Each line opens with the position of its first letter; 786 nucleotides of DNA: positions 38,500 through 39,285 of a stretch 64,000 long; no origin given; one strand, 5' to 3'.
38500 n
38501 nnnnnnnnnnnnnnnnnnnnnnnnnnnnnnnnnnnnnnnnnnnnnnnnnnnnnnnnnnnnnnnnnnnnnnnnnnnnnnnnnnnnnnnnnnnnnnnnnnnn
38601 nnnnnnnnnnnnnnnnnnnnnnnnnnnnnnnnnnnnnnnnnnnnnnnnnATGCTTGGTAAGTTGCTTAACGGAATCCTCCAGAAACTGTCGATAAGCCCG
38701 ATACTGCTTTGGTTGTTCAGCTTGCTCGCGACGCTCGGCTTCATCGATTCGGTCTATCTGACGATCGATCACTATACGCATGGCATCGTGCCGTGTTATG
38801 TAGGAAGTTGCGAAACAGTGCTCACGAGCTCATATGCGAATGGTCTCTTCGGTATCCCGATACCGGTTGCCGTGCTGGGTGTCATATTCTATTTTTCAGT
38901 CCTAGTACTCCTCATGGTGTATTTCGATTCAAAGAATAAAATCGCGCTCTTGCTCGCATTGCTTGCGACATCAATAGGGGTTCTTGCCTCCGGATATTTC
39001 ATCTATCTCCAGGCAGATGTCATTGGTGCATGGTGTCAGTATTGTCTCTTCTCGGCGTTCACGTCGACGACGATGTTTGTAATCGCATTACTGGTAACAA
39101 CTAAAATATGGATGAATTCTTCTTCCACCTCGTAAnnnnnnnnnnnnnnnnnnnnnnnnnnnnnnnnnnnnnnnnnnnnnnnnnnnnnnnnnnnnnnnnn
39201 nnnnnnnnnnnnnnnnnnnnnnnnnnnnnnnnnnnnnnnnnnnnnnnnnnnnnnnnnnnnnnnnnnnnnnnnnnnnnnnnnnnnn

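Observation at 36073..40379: Oxidative-folding island bracketed by near-identical peroxiredoxin paralogs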

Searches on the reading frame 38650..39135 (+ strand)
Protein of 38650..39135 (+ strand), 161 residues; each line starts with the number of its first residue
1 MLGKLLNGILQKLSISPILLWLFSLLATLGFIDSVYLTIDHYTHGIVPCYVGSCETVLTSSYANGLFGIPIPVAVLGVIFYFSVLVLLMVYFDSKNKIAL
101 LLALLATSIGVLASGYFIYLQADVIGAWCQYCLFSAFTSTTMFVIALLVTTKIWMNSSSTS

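Call 20: find_homologous_proteins(query=window:38650-39135:+, max_evalue=0.00001)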
Query window:38650-39135:+ (161 aa): 32 proteins with E <= 0.00001 among 754 candidates.
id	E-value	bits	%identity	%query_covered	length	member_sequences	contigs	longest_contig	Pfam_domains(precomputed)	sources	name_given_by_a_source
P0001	7.5e-95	333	100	100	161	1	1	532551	PF07884.20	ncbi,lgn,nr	ncbi:MAG: Vitamin epoxide reductase [Parcubacteria group bacterium]|nr:Vitamin epoxide reductase [Pa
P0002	6.8e-40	155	61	82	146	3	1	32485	PF07884.20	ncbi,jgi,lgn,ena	jgi:uncharacterized membrane protein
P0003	5.4e-36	142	57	86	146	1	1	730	PF07884.20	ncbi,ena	-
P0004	3.1e-28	117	49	87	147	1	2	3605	PF07884.20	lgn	-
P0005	9.4e-26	109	45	73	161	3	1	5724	PF07884.20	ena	-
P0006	2.3e-24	104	46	78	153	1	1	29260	PF07884.20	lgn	-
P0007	1.4e-23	102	47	81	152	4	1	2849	PF07884.20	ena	-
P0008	2.5e-23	101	46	83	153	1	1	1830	PF07884.20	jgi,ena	-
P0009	6.4e-22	97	45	78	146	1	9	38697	PF07884.20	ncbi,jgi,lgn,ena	-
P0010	1.3e-21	96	40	91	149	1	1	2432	PF07884.20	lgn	-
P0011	1.3e-21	96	44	77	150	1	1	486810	PF07884.20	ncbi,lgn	-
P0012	1.8e-19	89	48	72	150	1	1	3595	PF07884.20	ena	-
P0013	1.9e-19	88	48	72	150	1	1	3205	PF07884.20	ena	-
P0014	4.2e-19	87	48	72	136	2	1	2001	PF07884.20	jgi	jgi:uncharacterized membrane protein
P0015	7.1e-17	80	39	78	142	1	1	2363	PF07884.20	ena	-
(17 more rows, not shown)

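Call 21: find_encoding_contigs(protein=P0001, flank=10000, max_places=6)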
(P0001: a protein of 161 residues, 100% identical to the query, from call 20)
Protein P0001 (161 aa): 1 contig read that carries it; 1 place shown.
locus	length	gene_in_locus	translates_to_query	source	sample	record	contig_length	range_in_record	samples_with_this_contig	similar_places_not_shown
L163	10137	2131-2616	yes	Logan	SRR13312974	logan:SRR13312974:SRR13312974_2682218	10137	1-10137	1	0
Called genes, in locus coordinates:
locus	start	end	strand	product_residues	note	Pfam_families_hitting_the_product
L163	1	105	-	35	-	?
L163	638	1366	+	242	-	PF13462:Thioredoxin_4, PF13098:Thioredoxin_2 (faint), PF01323:DSBA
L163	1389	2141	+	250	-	PF13462:Thioredoxin_4, PF13743:Thioredoxin_5 (faint), PF01323:DSBA (weak)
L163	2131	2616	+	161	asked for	PF07884:VKOR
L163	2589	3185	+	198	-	PF01569:PAP2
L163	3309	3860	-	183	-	PF00578:AhpC-TSA, PF08534:Redoxin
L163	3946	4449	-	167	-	PF09900:DUF2127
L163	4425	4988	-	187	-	PF01569:PAP2, PF14378:PAP2_3 (weak)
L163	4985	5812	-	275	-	PF03988:DUF347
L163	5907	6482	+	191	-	PF07638:Sigma70_ECF, PF04542:Sigma70_r2, PF08281:Sigma70_r4_2, PF04545:Sigma70_r4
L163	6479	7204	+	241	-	-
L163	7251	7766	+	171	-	PF04205:FMN_bind (weak)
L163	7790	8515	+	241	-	PF02424:ApbE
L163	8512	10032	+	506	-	PF00175:NAD_binding_1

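Call 22: find_encoding_contigs(protein=P0002, flank=10000, max_places=4)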
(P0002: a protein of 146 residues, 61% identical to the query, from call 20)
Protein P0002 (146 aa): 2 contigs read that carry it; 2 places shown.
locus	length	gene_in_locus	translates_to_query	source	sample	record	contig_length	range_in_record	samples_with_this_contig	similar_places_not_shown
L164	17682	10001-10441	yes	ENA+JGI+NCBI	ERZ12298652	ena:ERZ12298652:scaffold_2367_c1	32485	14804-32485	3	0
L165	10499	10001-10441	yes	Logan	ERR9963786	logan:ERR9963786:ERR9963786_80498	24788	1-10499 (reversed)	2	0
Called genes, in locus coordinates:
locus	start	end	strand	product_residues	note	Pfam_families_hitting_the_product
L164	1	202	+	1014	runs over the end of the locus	PF00873:ACR_tran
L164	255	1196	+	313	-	PF00116:COX2, PF06481:COX_ARM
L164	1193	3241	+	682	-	PF00115:COX1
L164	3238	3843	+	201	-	PF00510:COX3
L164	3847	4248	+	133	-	PF03626:COX4_pro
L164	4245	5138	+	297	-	PF01040:UbiA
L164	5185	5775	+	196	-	PF12917:YfbR-like, PF13023:HD_3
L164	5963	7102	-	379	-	PF02353:CMAS, PF01728:FtsJ (weak), PF07021:MetW (weak), PF13489:Methyltransf_23, PF13847:Methyltransf_31, PF08241:Methyltransf_11, PF08242:Methyltransf_12, PF13649:Methyltransf_25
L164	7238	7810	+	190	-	-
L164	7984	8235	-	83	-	-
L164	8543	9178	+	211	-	PF02798:GST_N, PF13417:GST_N_3, PF13409:GST_N_2, PF00043:GST_C (weak), PF13410:GST_C_2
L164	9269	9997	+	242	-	PF13462:Thioredoxin_4, PF01323:DSBA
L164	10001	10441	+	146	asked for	PF07884:VKOR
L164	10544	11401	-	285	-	PF01479:S4, PF00849:PseudoU_synth_2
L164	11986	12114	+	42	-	-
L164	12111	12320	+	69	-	-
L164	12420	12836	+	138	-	-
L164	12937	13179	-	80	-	-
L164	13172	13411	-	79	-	-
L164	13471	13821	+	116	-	-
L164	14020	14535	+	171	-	PF00383:dCMP_cyt_deam_1, PF14437:MafB19-deam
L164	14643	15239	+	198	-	PF13673:Acetyltransf_10, PF00583:Acetyltransf_1, PF13508:Acetyltransf_7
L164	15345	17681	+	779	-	?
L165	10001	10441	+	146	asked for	PF07884:VKOR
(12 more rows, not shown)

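Call 33: find_encoding_contigs(protein=P0035, flank=10000, max_places=6)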
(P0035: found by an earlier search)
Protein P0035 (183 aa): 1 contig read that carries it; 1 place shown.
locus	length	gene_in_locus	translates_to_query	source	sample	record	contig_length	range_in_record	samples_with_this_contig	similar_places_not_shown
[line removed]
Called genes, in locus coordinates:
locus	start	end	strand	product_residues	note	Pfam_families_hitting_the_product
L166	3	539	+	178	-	?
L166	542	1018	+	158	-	PF09900:DUF2127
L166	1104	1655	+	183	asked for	PF00578:AhpC-TSA, PF08534:Redoxin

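Call 34: find_encoding_contigs(protein=P0038, flank=10000, max_places=6)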
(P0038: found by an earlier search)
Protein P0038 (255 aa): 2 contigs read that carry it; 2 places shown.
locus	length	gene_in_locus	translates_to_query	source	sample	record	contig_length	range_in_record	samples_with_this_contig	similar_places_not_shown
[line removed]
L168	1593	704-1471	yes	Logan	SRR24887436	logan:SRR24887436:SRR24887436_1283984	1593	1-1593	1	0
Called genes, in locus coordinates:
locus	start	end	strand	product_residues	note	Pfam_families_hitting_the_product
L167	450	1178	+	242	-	PF13462:Thioredoxin_4, PF13098:Thioredoxin_2 (faint), PF01323:DSBA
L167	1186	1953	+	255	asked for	PF13462:Thioredoxin_4, PF13743:Thioredoxin_5 (faint), PF01323:DSBA (weak)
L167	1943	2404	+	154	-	?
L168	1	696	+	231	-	?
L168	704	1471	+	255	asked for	PF13462:Thioredoxin_4, PF13743:Thioredoxin_5 (faint), PF01323:DSBA (weak)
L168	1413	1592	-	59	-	?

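Call 35: find_encoding_contigs(protein=P0040, flank=10000, max_places=6)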
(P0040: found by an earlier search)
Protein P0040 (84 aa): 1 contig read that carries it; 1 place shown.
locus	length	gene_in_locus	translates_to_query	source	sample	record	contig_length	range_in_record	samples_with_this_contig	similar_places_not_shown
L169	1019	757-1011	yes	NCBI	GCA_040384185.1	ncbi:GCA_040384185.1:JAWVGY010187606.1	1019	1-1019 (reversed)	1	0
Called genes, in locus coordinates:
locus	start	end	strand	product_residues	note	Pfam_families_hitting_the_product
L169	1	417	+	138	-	?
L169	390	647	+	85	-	-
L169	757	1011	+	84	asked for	PF01569:PAP2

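Call 38: find_encoding_contigs(protein=P0011, flank=6000, max_places=3)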
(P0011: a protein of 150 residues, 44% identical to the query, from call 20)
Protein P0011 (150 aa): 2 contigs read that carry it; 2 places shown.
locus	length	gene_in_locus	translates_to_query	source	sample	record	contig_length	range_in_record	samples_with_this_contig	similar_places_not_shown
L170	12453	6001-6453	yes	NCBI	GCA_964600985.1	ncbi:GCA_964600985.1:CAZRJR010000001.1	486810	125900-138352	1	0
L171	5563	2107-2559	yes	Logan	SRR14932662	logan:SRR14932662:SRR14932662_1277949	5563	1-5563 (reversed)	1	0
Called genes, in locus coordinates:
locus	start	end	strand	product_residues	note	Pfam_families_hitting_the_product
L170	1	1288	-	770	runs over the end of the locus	PF16927:HisKA_7TM, PF08448:PAS_4 (faint), PF13426:PAS_9 (faint), PF15714:SpoVT_C (faint), PF00512:HisKA, PF02518:HATPase_c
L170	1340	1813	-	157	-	-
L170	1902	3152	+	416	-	PF00587:tRNA-synt_2b, PF03129:HGTP_anticodon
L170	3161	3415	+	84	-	PF01035:DNA_binding_1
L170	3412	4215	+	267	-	PF03372:Exo_endo_phos, PF14529:Exo_endo_phos_2 (faint)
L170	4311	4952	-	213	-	PF02224:Cytidylate_kin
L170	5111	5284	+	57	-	PF00471:Ribosomal_L33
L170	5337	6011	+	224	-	PF13462:Thioredoxin_4, PF01323:DSBA, PF13743:Thioredoxin_5 (weak)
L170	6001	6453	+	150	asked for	PF07884:VKOR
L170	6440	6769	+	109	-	PF00085:Thioredoxin (weak)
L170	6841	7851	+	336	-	PF00044:Gp_dh_N, PF02800:Gp_dh_C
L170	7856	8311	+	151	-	PF02502:LacAB_rpiB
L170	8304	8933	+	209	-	PF00834:Ribul_P_3_epim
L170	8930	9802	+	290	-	PF00456:Transketolase_N, PF13292:DXP_synthase_N, PF00676:E1_dh (weak)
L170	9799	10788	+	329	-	PF02779:Transket_pyr, PF02780:Transketolase_C, PF22613:Transketolase_C_1 (faint)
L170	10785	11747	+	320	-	PF00294:PfkB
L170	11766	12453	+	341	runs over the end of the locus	PF00294:PfkB, PF08543:Phos_pyr_kin (weak)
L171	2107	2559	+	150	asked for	PF07884:VKOR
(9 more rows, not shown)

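Call 39: find_encoding_contigs(protein=P0009, flank=6000, max_places=3)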
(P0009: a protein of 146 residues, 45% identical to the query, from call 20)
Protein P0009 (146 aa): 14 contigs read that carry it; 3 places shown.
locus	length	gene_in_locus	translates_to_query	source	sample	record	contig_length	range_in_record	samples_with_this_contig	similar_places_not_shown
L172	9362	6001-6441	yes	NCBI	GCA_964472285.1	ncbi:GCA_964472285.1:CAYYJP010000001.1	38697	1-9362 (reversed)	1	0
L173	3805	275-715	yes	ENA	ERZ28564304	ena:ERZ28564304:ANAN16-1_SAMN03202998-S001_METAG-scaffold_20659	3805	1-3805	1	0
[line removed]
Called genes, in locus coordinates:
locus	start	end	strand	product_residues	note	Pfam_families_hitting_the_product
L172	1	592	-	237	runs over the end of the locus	PF03808:Glyco_tran_WecG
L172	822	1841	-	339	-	PF00022:Actin (faint), PF06723:MreB_Mbl, PF00012:HSP70, PF14450:FtsA (weak)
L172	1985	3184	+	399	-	PF08308:PEGA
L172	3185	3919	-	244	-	PF04203:Sortase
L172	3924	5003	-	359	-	-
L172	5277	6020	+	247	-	PF13462:Thioredoxin_4, PF01323:DSBA, PF13743:Thioredoxin_5 (weak)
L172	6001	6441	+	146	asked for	PF07884:VKOR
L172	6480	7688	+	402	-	-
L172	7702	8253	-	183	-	PF00334:NDK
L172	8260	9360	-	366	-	?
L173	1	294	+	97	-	?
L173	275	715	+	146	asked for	PF07884:VKOR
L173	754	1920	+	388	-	-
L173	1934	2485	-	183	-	PF00334:NDK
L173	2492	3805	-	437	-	?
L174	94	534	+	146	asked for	PF07884:VKOR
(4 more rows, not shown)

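Call 40: find_encoding_contigs(protein=P0006, flank=6000, max_places=3)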
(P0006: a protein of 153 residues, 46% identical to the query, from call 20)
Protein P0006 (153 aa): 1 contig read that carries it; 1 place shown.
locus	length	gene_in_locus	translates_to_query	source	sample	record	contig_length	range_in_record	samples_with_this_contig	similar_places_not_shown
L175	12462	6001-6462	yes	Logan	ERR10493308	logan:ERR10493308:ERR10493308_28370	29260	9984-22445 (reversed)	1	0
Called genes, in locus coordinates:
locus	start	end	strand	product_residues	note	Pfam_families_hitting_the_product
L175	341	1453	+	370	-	-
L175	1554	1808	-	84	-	-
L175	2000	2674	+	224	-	PF02698:DUF218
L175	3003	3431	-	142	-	-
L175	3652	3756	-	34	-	-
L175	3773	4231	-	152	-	PF01878:EVE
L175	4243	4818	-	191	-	PF00717:Peptidase_S24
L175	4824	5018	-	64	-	-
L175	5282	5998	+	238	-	PF00085:Thioredoxin (faint), PF13462:Thioredoxin_4, PF01323:DSBA, PF13743:Thioredoxin_5 (weak)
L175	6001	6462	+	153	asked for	PF07884:VKOR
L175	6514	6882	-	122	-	-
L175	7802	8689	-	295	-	PF17773:UPF0176_N, PF00581:Rhodanese, PF12368:Rhodanese_C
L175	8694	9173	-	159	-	PF01047:MarR (faint), PF12802:MarR_2 (weak)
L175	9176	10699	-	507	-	PF25919:BSH_CusB (faint), PF25917:BSH_RND (weak), PF25973:BSH_CzcB (weak), PF25990:Beta-barrel_YknX, PF25954:Beta-barrel_RND_2 (weak), PF25989:YknX_C (weak)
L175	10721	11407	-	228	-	PF00005:ABC_tran, PF02463:SMC_N (faint)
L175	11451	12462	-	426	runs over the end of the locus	PF02687:FtsX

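Call 51: search_solved_structures(query=window:38650-39135:+, max_evalue=0.01, show_alignments=2)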
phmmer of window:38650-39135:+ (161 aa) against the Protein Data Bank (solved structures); distinct sequences matched with E-value up to 0.01: 0.

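Call 76: predict_structure(alignment_id=A2)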
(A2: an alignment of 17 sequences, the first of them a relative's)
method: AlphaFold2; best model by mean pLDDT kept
length: 161 residues; sequences in the alignment: 17
mean_pLDDT: 89.7   pTM: 0.82
mean pLDDT of the five models: 89.7, 89.3, 89.2, 89.1, 88.8
residues with pLDDT >= 90: 102; 70-90: 50; 50-70: 9; < 50: 0
segments of 3 or more residues with pLDDT < 50: none
pLDDT, mean of each block of 10 residues (from residue 1): 75 76 98 94 86 83 76 93 98 97 98 95 92 96 97 85 57
secondary structure, 60 per line:
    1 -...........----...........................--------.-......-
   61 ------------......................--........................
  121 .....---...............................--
elements in order: H2-12 H17-43 H54-59 H73-94 H97-125 H130-159
